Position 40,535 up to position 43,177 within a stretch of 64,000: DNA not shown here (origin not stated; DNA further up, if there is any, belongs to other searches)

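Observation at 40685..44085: Membrane-anchored SbcC-like ATPase (YhaN-like) translationally coupled to an SbcD-like phosphoesterase, next to a LytS/LytTR two-component pair and a TetR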

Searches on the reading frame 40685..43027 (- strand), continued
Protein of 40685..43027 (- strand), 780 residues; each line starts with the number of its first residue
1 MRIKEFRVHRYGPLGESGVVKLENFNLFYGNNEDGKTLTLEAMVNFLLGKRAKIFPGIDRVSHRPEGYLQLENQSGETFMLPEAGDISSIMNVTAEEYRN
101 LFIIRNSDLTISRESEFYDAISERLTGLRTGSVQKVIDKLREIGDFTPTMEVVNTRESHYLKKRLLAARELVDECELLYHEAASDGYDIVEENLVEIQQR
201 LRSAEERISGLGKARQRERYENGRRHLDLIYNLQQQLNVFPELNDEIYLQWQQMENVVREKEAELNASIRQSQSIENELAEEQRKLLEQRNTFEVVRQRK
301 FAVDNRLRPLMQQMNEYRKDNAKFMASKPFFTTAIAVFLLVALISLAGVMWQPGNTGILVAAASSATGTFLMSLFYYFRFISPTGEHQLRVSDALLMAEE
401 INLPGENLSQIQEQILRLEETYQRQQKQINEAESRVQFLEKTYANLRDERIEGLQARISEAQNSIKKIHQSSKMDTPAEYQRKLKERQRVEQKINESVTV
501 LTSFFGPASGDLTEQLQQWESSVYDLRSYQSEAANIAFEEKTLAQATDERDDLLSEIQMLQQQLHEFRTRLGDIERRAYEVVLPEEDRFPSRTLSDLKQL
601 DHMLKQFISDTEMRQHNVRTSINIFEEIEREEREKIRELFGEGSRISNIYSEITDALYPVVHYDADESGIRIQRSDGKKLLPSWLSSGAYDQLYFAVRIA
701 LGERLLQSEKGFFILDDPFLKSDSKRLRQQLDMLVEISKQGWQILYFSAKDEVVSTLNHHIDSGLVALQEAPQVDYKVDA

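Call 20: find_encoding_contigs(protein=P0028, flank=8000, max_places=1)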
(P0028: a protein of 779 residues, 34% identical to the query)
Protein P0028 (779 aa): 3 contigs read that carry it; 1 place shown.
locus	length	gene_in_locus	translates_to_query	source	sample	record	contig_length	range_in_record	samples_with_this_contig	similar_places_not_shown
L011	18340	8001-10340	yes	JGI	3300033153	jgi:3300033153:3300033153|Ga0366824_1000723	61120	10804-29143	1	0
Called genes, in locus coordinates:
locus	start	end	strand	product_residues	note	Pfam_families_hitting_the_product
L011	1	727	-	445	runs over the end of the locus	PF01420:Methylase_S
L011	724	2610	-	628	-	PF00580:UvrD-helicase, PF13245:AAA_19, PF01443:Viral_helicase1 (faint), PF13361:UvrD_C, PF13538:UvrD_C_2 (faint)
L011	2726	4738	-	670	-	PF12161:HsdM_N, PF02384:N6_Mtase, PF07669:Eco57I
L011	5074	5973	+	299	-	PF01609:DDE_Tnp_1, PF13612:DDE_Tnp_1_3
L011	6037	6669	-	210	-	-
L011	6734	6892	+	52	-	-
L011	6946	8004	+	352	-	PF00149:Metallophos, PF12850:Metallophos_2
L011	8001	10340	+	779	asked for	PF13514:AAA_27 (weak)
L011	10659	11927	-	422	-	PF13847:Methyltransf_31 (faint), PF01555:N6_N4_Mtase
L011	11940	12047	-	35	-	-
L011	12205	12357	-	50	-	-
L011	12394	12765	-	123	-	-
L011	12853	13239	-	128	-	PF04002:RadC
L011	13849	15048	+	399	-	PF00589:Phage_integrase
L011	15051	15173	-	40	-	-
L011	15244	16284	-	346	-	PF13191:AAA_16 (weak), PF13401:AAA_22, PF22703:Cdc6_lid, PF09079:WHD_Cdc6 (weak)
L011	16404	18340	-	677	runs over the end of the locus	PF01935:DUF87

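Call 29: search_dna_similar(query=window:40688-43027:-, collection=phages, mode=protein, max_evalue=0.001, max_rows=15)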
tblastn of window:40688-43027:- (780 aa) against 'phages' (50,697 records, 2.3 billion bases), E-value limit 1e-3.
Records with a match: 1; places in all: 1; records where one place covers at least 80% of the query: 0.
Best place of each record, by identity: <60% 1.
By first word of the organism name: Bacteriophage 1.
By host as written in the record: - 1.
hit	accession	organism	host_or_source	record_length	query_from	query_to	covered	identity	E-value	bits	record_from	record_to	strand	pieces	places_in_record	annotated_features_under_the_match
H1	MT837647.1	Bacteriophage sp.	human fecal samples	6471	684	747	8%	37.5%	8e-5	52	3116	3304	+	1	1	record has no annotation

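Call 30: search_dna_similar(query=window:40688-43027:-, collection=plasmids, mode=protein, max_evalue=0.001, max_rows=15)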
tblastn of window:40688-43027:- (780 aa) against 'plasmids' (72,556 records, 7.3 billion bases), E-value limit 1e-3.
Records with a match: 1; places in all: 1; records where one place covers at least 80% of the query: 0.
Best place of each record, by identity: <60% 1.
By first word of the organism name: Vescimonas 1.
By predicted mobility (MOB-suite, as given by PLSDB): non-mobilizable 1.
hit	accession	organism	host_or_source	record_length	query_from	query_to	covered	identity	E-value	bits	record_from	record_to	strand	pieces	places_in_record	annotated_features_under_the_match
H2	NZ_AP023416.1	Vescimonas fastidiosa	Homo sapiens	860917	643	750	14%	35.1%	3e-5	56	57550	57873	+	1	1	AAA family ATPase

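Call 36: predict_structure(alignment_id=A2)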
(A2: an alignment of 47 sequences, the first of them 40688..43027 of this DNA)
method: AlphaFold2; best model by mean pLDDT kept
length: 780 residues; sequences in the alignment: 47
mean_pLDDT: 84.2   pTM: 0.44
mean pLDDT of the five models: 84.2, 83.3, 82.4, 82.3, 81.9
residues with pLDDT >= 90: 151; 70-90: 584; 50-70: 44; < 50: 1
segments of 3 or more residues with pLDDT < 50: none
pLDDT, mean of each block of 10 residues (from residue 1): 90 85 90 82 88 68 82 89 87 82 71 63 69 86 90 90 94 92 80 85 90 89 88 81 80 87 88 89 89 87 85 81 75 82 80 76 81 81 76 83 83 87 89 89 87 88 86 81 84 85 83 85 87 83 89 89 88 91 81 87 94 93 87 74 86 86 79 89 82 85 83 83 74 87 90 88 90 66
secondary structure, 60 per line:
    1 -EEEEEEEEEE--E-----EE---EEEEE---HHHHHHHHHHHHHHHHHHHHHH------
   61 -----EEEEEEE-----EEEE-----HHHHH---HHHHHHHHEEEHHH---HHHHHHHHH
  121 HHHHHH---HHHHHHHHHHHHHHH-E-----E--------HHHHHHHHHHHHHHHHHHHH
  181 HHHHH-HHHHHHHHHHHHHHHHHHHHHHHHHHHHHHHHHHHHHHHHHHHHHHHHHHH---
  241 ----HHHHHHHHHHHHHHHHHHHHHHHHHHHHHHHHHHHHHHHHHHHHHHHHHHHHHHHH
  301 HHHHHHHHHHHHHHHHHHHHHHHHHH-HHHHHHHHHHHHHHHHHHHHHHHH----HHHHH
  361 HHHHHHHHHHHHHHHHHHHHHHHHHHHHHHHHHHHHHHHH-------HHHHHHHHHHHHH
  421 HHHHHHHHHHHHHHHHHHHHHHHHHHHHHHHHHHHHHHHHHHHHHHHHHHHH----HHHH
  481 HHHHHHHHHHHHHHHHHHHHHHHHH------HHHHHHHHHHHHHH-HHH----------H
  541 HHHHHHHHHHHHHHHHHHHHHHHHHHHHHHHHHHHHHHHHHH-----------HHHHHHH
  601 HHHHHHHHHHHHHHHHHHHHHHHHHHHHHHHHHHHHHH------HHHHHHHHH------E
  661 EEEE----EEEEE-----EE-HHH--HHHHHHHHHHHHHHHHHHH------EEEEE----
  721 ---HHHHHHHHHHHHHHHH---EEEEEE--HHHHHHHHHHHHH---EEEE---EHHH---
elements in order (helices of 4 or more, strands of 3 or more residues): E2-11 E25-29 H33-54 E66-72 E78-81 H87-91 H95-102 E103-105 H112-126 H130-144 H161-185 H187-237 H245-326 H328-351 H356-400 H408-472 H477-505 H512-525 H540-582 H594-638 H645-653 E660-664 E669-673 H687-705 E712-716 H724-739 E743-748 H751-763 E767-770

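Call 39: fold_search(model_id=the predicted structure, library=pdb)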
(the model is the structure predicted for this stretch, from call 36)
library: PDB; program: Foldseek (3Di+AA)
matches with E <= 10: 1086; with E <= 0.001: 113
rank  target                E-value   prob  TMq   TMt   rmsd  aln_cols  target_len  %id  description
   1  7zr1_C                6.2e-14  1.00  0.31  0.31  62.5       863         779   13  Chaetomium thermophilum Mre11-Rad50-Nbs1 complex bound to ATPyS (composite structure) (released 2023-01-11)
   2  7zr1_D                2.0e-12  1.00  0.28  0.28  61.3       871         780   13  Chaetomium thermophilum Mre11-Rad50-Nbs1 complex bound to ATPyS (composite structure) (released 2023-01-11)
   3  8i4x_B                4.3e-11  1.00  0.24  0.19  74.2      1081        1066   10  Cryo-EM structure of 5-subunit Smc5/6 (released 2024-06-26)
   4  7yqh_B                4.6e-10  1.00  0.26  0.20  71.1      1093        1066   10  Cryo-EM structure of 8-subunit Smc5/6 (released 2024-01-31)
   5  7nyw_B                1.1e-09  1.00  0.18  0.17  32.0       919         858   12  Cryo-EM structure of the MukBEF-MatP-DNA head module (released 2021-07-07)
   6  7qcd_B                3.2e-09  1.00  0.21  0.17  83.2      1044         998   11  CryoEM structure of the Smc5/6-holocomplex (composite structure) (released 2022-09-21)
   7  8i13_B                1.1e-08  1.00  0.25  0.20  71.4      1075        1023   11  Cryo-EM structure of 6-subunit Smc5/6 (released 2024-06-26)
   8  8i4x_A                1.5e-08  1.00  0.24  0.18  72.8      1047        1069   12  Cryo-EM structure of 5-subunit Smc5/6 (released 2024-06-26)
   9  6yvu_B                4.3e-08  1.00  0.25  0.17  63.8      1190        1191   10  Condensin complex from S.cerevisiae ATP-free apo non-engaged state (released 2020-07-15)
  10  9gm6_B                5.0e-08  1.00  0.21  0.16  36.0      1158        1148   12  MukBEF in a nucleotide-bound state with open neck gate (heads core) (released 2025-03-26)
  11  9gm6_A                5.5e-08  1.00  0.17  0.12  47.2      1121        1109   10  MukBEF in a nucleotide-bound state with open neck gate (heads core) (released 2025-03-26)
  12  9gm9_A                2.6e-07  1.00  0.17  0.14  45.9      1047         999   11  MukBEF in a DNA capture state (released 2025-03-26)
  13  7qcd_A                3.9e-07  1.00  0.23  0.19  81.3      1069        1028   10  CryoEM structure of the Smc5/6-holocomplex (composite structure) (released 2022-09-21)
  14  7yqh_A                8.8e-07  1.00  0.27  0.20  72.6      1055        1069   11  Cryo-EM structure of 8-subunit Smc5/6 (released 2024-01-31)
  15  5dny_D                2.2e-06  1.00  0.14  0.28  41.2       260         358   14  Structure of the ATPrS-Mre11/Rad50-DNA complex (released 2016-02-24)
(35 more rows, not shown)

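Call 44: search_protein_representatives(alignment_id=A2)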
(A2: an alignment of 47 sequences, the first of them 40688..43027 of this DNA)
Query: 47 sequences, 775 profile positions. Proteins with E-value up to 0.001 (for the whole library): 17856; up to 1e-10: 6417; up to 1e-30: 640. The best 150 are listed.
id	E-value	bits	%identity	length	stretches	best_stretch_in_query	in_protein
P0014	5.3e-298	1007.3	-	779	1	1-775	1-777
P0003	1.1e-295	999.6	-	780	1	1-774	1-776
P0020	4.1e-285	964.7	-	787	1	1-774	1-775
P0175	5.2e-285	964.4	-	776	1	1-773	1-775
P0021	2.6e-278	942.2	-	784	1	1-775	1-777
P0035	2.0e-277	939.3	-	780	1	1-772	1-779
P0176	6.4e-277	937.6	-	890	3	382-774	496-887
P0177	7.5e-274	927.4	-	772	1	1-773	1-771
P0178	1.1e-272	923.6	-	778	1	1-773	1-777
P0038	9.9e-269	910.5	-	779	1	1-772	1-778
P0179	2.5e-267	905.9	-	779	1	1-772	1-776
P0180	3.1e-267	905.6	-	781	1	1-772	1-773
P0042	4.0e-265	898.6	-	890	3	386-773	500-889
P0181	1.2e-262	890.4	-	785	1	1-773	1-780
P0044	5.5e-261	884.9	-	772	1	1-767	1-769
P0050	3.6e-225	766.5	-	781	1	1-773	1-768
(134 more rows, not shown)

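Call 46: get_annotated_region(hit=H2, flank=6000)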
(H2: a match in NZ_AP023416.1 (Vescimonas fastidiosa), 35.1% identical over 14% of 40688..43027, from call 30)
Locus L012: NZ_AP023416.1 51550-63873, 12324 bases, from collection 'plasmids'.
description: Vescimonas fastidiosa strain MM35 plasmid pMM35_01
organism: Vescimonas fastidiosa (NCBI taxid 2714353)
taxonomy: Bacteria; Bacillota; Clostridia; Eubacteriales; Oscillospiraceae; Vescimonas; Vescimonas fastidiosa
host: -; source: Homo sapiens; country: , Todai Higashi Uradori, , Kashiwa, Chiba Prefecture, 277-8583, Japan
typing (MOB-suite, as given by PLSDB): non-mobilizable
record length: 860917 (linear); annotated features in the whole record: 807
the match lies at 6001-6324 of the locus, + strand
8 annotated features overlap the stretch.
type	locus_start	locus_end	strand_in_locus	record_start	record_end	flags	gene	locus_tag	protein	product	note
CDS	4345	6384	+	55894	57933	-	-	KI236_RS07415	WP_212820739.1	AAA family ATPase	-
CDS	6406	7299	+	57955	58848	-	-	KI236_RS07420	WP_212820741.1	hypothetical protein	-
CDS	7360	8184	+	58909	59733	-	-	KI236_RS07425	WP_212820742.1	Mrp/NBP35 family ATP-binding protein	-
CDS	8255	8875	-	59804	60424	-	-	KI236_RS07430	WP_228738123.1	SHOCT domain-containing protein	-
CDS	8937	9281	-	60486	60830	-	-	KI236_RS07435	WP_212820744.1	NINE protein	-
CDS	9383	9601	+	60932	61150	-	-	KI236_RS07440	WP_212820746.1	helix-turn-helix transcriptional regulator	-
CDS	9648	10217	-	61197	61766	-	-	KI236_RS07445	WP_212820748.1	NADH peroxidase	-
CDS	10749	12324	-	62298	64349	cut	-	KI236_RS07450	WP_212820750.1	elongation factor G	-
